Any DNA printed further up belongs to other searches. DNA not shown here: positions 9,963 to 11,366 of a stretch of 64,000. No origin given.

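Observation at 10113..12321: EcoRI-methylase-like adenine MTase is paired with a DUF262::HNH nuclease instead of an EcoRI-type endonuclease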

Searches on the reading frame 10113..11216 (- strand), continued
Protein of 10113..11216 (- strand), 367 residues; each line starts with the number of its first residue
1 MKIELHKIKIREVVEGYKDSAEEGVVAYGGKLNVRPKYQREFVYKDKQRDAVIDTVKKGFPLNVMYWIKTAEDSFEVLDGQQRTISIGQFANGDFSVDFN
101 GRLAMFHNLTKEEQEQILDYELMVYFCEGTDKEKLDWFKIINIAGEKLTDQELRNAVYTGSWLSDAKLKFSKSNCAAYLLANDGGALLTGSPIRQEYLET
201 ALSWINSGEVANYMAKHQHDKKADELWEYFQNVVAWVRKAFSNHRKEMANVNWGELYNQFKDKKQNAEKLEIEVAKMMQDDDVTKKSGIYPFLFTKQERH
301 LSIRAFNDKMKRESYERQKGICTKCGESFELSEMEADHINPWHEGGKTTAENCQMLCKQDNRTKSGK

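Call 16: get_annotated_region(hit=H3, flank=4000)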
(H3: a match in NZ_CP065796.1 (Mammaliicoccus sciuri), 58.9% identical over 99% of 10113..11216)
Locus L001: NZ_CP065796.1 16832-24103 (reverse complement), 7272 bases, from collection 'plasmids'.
description: Mammaliicoccus sciuri strain GDH8C110P plasmid pH8C110P-cfr, complete sequence
organism: Mammaliicoccus sciuri (NCBI taxid 1296)
taxonomy: Bacteria; Bacillota; Bacilli; Bacillales; Staphylococcaceae; Mammaliicoccus; Mammaliicoccus sciuri
host: -; source: environment,single cell,feed; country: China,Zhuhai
typing (MOB-suite, as given by PLSDB): mobilizable; replicon rep_cluster_1018; relaxase MOBV,MOBV
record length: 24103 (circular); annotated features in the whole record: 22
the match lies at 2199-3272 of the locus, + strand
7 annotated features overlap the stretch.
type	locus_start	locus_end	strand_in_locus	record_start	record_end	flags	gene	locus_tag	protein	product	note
CDS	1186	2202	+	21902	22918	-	-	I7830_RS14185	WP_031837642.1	adenine-specific methyltransferase EcoRI family protein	-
CDS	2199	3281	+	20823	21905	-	-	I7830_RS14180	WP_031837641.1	DUF262 domain-containing protein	-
CDS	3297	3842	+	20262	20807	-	-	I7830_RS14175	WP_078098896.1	recombinase family protein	GO:0006310 - DNA recombination [Evidence IEA]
CDS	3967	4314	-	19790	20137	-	-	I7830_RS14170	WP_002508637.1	metalloregulator ArsR/SmtB family transcription factor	GO:0006355 - regulation of DNA-templated transcription [Evidence IEA]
predicted_resistance_gene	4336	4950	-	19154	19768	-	cadD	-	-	cadmium resistance transporter CadD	predicted by amrfinderplus; class CADMIUM; identity 98.05%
CDS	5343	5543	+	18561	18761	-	-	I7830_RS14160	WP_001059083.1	cold-shock protein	-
CDS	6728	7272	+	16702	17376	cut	-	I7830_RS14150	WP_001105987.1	IS6-like element IS257 family transposase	GO:0006313 - DNA transposition [Evidence IEA]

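Call 17: get_annotated_region(hit=H15, flank=4000)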
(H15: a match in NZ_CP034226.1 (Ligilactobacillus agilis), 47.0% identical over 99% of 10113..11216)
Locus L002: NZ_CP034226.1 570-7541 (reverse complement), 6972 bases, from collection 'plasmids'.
description: Ligilactobacillus agilis strain La3 plasmid pLa3_1, complete sequence
organism: Ligilactobacillus agilis (NCBI taxid 1601)
taxonomy: Bacteria; Bacillota; Bacilli; Lactobacillales; Lactobacillaceae; Ligilactobacillus; Ligilactobacillus agilis
host: -; source: Chicken,Mixed culture; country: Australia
typing (MOB-suite, as given by PLSDB): non-mobilizable
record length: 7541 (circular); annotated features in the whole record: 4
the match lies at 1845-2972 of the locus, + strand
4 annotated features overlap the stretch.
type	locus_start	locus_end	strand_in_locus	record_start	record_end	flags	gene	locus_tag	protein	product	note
CDS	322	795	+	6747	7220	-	-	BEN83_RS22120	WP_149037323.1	MerR family transcriptional regulator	GO:0006355 - regulation of DNA-templated transcription [Evidence IEA]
CDS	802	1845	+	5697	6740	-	-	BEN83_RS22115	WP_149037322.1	adenine-specific methyltransferase EcoRI family protein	-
CDS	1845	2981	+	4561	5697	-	-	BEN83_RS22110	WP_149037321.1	DUF262 domain-containing protein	-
CDS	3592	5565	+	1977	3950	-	-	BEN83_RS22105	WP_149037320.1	protein rep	-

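Call 28: search_protein_representatives(protein=window:10113-11216:-)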
Query: 367 residues. Proteins with E-value up to 0.001 (for the whole library): 5928; up to 1e-10: 1919; up to 1e-30: 489. The best 150 are listed.
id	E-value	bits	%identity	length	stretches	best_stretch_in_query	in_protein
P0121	1.4e-126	438.8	55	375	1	1-365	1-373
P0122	8.4e-122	423.1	54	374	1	1-366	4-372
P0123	4.7e-116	404.2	60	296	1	65-365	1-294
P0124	1.0e-113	396.5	49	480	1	7-363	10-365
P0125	8.5e-112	390.2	49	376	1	5-367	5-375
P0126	4.0e-111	388.0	51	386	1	1-367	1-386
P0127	4.5e-111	387.8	52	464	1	1-359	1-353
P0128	1.9e-109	382.5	50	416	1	3-365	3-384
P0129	1.7e-108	379.3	61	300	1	1-295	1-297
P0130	2.7e-108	378.7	51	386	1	1-366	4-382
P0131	4.4e-108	378.0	49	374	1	5-367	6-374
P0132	1.4e-103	363.1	53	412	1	6-367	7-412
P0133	1.2e-102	360.1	47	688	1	2-367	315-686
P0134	8.6e-102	357.3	52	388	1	1-367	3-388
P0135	8.6e-102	357.3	53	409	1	1-367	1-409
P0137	4.0e-101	355.1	47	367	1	1-367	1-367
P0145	1.4e-97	343.4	51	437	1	6-364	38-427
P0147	1.1e-95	337.2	46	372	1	2-366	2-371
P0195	1.9e-85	303.5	52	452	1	5-365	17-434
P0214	1.5e-79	284.1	38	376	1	1-364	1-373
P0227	8.2e-77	275.1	39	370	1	19-365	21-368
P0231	1.7e-75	270.7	39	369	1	2-364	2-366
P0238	8.6e-74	265.2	39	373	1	7-359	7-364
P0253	2.6e-69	250.4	36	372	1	1-365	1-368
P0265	3.5e-67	243.4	38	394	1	2-365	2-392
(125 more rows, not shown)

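Call 31: search_protein_families(library=pfam, proteins=[P0133, P0124, P0127, P0195, P0145, P0128], max_evalue=0.001)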
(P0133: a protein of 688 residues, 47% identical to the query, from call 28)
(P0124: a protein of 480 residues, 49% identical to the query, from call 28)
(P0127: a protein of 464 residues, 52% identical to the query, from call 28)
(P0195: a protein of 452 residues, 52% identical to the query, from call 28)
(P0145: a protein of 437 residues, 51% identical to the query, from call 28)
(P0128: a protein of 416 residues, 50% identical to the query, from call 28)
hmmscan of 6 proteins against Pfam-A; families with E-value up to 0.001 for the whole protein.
P0133 (688 aa): 5 families
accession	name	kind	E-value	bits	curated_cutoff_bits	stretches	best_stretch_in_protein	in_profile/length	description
PF13651.11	EcoRI_methylase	-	6.5e-69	233.3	26.4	2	91-290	116-345/345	Adenine-specific methyltransferase EcoRI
PF03235.19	GmrSD_N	-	2.2e-20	74.1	33.2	1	351-477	13-198/199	GmrSD restriction endonuclease, N-terminal domain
PF01844.29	HNH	-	3.3e-15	56.4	21.4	1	641-686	1-47/47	HNH endonuclease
PF14279.12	HNH_5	-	6.1e-12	45.7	27.5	1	641-686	1-46/56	HNH endonuclease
PF13395.12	HNH_4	-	0.00037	20.8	22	0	651-686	16-51/54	HNH endonuclease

P0124 (480 aa): 2 families
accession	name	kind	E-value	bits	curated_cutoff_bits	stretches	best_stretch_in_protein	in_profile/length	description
PF03235.19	GmrSD_N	-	1.3e-19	71.5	33.2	1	39-163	13-198/199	GmrSD restriction endonuclease, N-terminal domain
PF01844.29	HNH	-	1.3e-06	28.9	21.4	1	327-368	7-46/47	HNH endonuclease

P0127 (464 aa): 2 families
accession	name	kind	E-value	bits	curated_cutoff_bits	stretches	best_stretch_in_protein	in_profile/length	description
PF03235.19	GmrSD_N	-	4.6e-19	69.8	33.2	1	33-154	12-198/199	GmrSD restriction endonuclease, N-terminal domain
PF01844.29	HNH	-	0.00022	21.7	21.4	1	316-350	4-36/47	HNH endonuclease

P0195 (452 aa): 3 families
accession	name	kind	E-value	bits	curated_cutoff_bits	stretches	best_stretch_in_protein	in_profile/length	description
PF03235.19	GmrSD_N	-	2.5e-19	70.6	33.2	1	47-183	13-198/199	GmrSD restriction endonuclease, N-terminal domain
PF01844.29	HNH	-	1e-07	32.4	21.4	1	386-431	1-42/47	HNH endonuclease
PF14279.12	HNH_5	-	0.00036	20.9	27.5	1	401-435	11-48/56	HNH endonuclease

P0145 (437 aa): 3 families
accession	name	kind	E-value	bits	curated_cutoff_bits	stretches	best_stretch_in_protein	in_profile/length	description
PF03235.19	GmrSD_N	-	1.3e-18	68.3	33.2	1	66-205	13-198/199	GmrSD restriction endonuclease, N-terminal domain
PF01844.29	HNH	-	4.6e-12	46.3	21.4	1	390-428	11-47/47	HNH endonuclease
PF14279.12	HNH_5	-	5.1e-07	30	27.5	1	392-428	10-46/56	HNH endonuclease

P0128 (416 aa): 3 families
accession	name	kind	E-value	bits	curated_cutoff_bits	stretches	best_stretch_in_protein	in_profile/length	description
PF03235.19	GmrSD_N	-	3.8e-17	63.5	33.2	1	34-159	13-198/199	GmrSD restriction endonuclease, N-terminal domain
PF01844.29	HNH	-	1.8e-12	47.6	21.4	1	341-385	1-46/47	HNH endonuclease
PF14279.12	HNH_5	-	2e-09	37.7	27.5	1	341-386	1-46/56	HNH endonuclease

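Call 34: find_related_loci(query=A2, collection=genome_contigs, flank=5000)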
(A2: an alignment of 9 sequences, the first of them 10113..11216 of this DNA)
Query A2 (367 aa) in genome_contigs; peptide patterns used: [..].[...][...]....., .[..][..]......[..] (x = any residue, [..] = any of these).
600 stretches matched a pattern (row limit reached: there are more); 393 encode a relative of the query (tblastn E <= 1e-3); the best 80 are kept; 80 distinct loci.
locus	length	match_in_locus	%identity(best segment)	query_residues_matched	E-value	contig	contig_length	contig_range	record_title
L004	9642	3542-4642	87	1-367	0e+0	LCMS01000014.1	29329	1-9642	MAG: Candidatus Uhrbacteria bacterium GW2011_GWE2_46_68 UX57_C0014, whole genome shotgun sequence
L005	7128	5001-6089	76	1-367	0e+0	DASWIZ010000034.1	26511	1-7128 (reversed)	MAG TPA_asm: Candidatus Paceibacterota bacterium isolate SMAG_U2882 k141_3240272, whole genome shotgun sequence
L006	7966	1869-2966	77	1-366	0e+0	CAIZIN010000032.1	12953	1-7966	uncultured bacterium isolate Loc090907-8-6m_bin-301 genome assembly, contig: bin-301:032/109, whole genome shotgun seque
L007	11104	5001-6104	79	1-367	0e+0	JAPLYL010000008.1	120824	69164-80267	MAG: Candidatus Parcubacteria bacterium isolate LacPavin_0920_WC57_MAG_42_180 LacPavin_0920_WC57_scaffold_862809, whole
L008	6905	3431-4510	77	1-367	0e+0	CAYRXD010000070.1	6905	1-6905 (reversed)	MAG TPA_asm: uncultured Candidatus Saccharibacteria bacterium isolate binchicken_co125_168 genome assembly, contig: NODE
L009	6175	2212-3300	75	1-367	0e+0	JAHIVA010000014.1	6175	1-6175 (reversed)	MAG: Patescibacteria group bacterium isolate MM_PC_MetaG.mb.47 MM_PC_MetaG.mb.47_k141_212709, whole genome shotgun seque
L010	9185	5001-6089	77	1-367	0e+0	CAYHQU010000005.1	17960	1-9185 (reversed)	MAG TPA_asm: uncultured Gammaproteobacteria bacterium isolate ERP119705_co14_218 genome assembly, contig: NODE_3231_leng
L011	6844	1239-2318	75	4-367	0e+0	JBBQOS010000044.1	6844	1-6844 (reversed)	MAG: Candidatus Moraniibacteriota bacterium isolate Co_metawrap_171 Cmw_171_k141_18414074_length_6844_cov_19.8074, whole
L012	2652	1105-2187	72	1-365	0e+0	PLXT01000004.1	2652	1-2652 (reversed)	MAG: Methanobacterium sp. isolate palsa_68 73.20120700_P3D.344_contig_41184, whole genome shotgun sequence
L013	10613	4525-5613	69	1-367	5e-180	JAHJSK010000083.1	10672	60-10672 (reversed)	MAG: Patescibacteria group bacterium isolate OS_PC_MetaG.mb.199 OS_PC_MetaG.mb.199_k141_508127, whole genome shotgun seq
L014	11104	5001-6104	68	1-367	2e-178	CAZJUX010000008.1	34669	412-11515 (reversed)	MAG TPA_asm: uncultured Candidatus Saccharibacteria bacterium isolate SRP192927_co9_480 genome assembly, contig: NODE_60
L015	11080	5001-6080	66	1-367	5e-172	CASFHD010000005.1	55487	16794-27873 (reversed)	uncultured Christensenella sp. isolate A30_L1_343343_idba_bin.73 genome assembly, contig: A30_L1_343343_idba_bin.73.fa_s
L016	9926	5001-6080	66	1-367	6e-171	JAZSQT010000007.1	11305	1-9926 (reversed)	MAG: Mucispirillaceae bacterium isolate T1900044541_TS20190007.MAGScoT_cleanbin_000008 SGB_70_k141_1554158, whole genome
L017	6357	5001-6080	65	1-367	1e-168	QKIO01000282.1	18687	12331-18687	MAG: Bacteroidales bacterium isolate SZUA-582 scaffold_7958, whole genome shotgun sequence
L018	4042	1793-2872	66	1-367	1e-174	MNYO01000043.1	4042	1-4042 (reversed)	MAG: Candidatus Gracilibacteria bacterium CG2_30_37_12 cg2_3.0_scaffold_25392_c, whole genome shotgun sequence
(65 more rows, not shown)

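Call 44: list_cluster_members(proteins=[L001:2199-3278:+, L002:1845-2978:+, P0121, P0122, P0125, P0137, P0147, P0214, P0253, P0133])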
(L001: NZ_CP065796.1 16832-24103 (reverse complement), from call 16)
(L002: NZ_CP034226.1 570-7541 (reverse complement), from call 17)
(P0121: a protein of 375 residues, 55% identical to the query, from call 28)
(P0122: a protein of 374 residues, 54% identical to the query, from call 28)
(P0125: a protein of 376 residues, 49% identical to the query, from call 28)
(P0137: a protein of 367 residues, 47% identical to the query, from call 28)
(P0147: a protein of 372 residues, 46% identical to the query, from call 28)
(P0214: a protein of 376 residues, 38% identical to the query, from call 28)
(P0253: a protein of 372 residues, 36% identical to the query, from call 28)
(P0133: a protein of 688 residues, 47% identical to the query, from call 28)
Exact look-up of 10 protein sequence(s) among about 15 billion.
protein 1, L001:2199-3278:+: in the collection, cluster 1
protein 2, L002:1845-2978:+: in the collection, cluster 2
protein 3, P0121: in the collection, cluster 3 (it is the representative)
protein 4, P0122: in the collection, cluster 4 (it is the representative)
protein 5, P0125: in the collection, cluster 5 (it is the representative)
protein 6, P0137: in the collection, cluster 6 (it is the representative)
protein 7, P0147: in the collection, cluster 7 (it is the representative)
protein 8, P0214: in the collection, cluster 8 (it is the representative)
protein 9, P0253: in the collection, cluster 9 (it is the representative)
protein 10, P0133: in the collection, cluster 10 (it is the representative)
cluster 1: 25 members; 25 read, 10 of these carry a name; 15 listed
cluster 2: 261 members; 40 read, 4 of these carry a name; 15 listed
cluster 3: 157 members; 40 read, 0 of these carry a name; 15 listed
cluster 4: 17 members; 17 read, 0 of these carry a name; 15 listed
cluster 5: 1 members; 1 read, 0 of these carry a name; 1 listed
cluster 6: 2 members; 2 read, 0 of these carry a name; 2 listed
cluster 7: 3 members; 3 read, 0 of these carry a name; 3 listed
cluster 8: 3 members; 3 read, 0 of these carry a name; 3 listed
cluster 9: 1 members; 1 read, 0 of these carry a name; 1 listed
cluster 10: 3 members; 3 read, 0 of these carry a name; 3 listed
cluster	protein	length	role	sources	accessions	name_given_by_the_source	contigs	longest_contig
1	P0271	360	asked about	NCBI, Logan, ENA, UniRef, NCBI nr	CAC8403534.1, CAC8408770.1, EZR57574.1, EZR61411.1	TPA: DUF262 domain-containing protein [Staphylococcus aureus] | HNH endonuclease n=1 Tax=Staphylococcus aureus TaxID=1280 RepID=A0A1D0BQC0_STAAU | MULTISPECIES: DUF262 domain-containing protein [Staphylococcaceae]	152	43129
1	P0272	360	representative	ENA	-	-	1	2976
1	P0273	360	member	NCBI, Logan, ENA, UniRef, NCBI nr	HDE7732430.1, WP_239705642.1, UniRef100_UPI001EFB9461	TPA: DUF262 domain-containing protein [Staphylococcus aureus] | HNH endonuclease family protein n=1 Tax=unclassified Mammaliicoccus TaxID=2803851 ... | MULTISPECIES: DUF262 domain-containing protein [unclassified Mammaliicoccus]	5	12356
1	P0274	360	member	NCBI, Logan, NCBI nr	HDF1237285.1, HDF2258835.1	TPA: DUF262 domain-containing protein [Staphylococcus aureus] | DUF262 domain-containing protein [Staphylococcus aureus]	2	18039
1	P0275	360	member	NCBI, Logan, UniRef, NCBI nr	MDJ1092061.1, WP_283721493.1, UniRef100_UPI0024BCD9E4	DUF262 domain-containing protein [Macrococcus caseolyticus] | HNH endonuclease family protein n=1 Tax=Macrococcoides caseolyticum TaxID=69966 ...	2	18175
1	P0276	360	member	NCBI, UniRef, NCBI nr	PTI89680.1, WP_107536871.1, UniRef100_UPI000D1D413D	HNH endonuclease family protein [Mammaliicoccus vitulinus] | HNH endonuclease family protein n=1 Tax=Mammaliicoccus vitulinus TaxID=71237 ... | DUF262 domain-containing protein [Mammaliicoccus vitulinus]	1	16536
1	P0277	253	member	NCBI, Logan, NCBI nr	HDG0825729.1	TPA: DUF262 domain-containing protein [Staphylococcus aureus] | DUF262 domain-containing protein [Staphylococcus aureus]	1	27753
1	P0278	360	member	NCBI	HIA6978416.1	TPA: HNH endonuclease family protein [Staphylococcus aureus]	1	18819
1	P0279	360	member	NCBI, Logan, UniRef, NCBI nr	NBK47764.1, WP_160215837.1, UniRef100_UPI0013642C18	DUF262 domain-containing protein [Staphylococcus delphini] | HNH endonuclease family protein n=1 Tax=Staphylococcus delphini TaxID=53344 ...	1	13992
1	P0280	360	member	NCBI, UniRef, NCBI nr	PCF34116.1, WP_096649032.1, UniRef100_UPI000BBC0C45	HNH endonuclease [Staphylococcus delphini] | HNH endonuclease family protein n=1 Tax=Staphylococcus delphini TaxID=53344 ... | DUF262 domain-containing protein [Staphylococcus delphini]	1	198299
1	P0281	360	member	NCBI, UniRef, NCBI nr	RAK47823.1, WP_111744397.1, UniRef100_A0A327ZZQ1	HNH endonuclease (plasmid) [Macrococcoides bohemicum] | HNH endonuclease n=1 Tax=Macrococcoides bohemicum TaxID=1903056 RepID=A0A327ZZQ1_9STAP | DUF262 domain-containing protein [Macrococcus bohemicus]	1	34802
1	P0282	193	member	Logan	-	-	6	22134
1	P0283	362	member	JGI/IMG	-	-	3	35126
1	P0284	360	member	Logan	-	-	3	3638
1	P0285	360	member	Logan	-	-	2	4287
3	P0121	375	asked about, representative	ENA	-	-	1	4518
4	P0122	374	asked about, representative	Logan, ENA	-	-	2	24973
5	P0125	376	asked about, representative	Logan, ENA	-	-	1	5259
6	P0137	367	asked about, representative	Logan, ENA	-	-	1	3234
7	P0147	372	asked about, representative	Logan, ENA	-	-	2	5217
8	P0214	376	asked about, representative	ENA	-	-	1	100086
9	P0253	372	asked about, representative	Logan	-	-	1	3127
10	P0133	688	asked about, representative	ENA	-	-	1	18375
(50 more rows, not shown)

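Call 47: predict_structure(alignment_id=A1)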
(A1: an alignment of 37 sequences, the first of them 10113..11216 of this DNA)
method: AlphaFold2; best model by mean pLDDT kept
length: 367 residues; sequences in the alignment: 37
mean_pLDDT: 92.4   pTM: 0.79
mean pLDDT of the five models: 92.4, 91.4, 90.8, 89.8, 89.1
residues with pLDDT >= 90: 289; 70-90: 71; 50-70: 7; < 50: 0
segments of 3 or more residues with pLDDT < 50: none
pLDDT, mean of each block of 10 residues (from residue 1): 95 96 92 90 92 96 92 88 96 95 96 97 94 83 76 89 95 93 90 95 96 95 98 97 93 97 94 95 93 92 86 96 96 93 86 94 71
secondary structure, 60 per line:
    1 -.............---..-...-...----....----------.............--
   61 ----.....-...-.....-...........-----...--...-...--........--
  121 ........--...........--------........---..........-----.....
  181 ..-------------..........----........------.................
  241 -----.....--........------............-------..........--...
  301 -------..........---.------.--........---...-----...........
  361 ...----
elements in order: E2-9 H10-14 E25-27 E32-35 H46-58 E65-69 E75-79 H81-91 E97-99 E102-104 H111-118 E121-128 H131-141 H150-157 H161-170 H176-182 H196-205 H210-217 H224-240 H246-250 H253-260 H267-278 H286-295 H308-317 E334-338 E353-357 H358-363
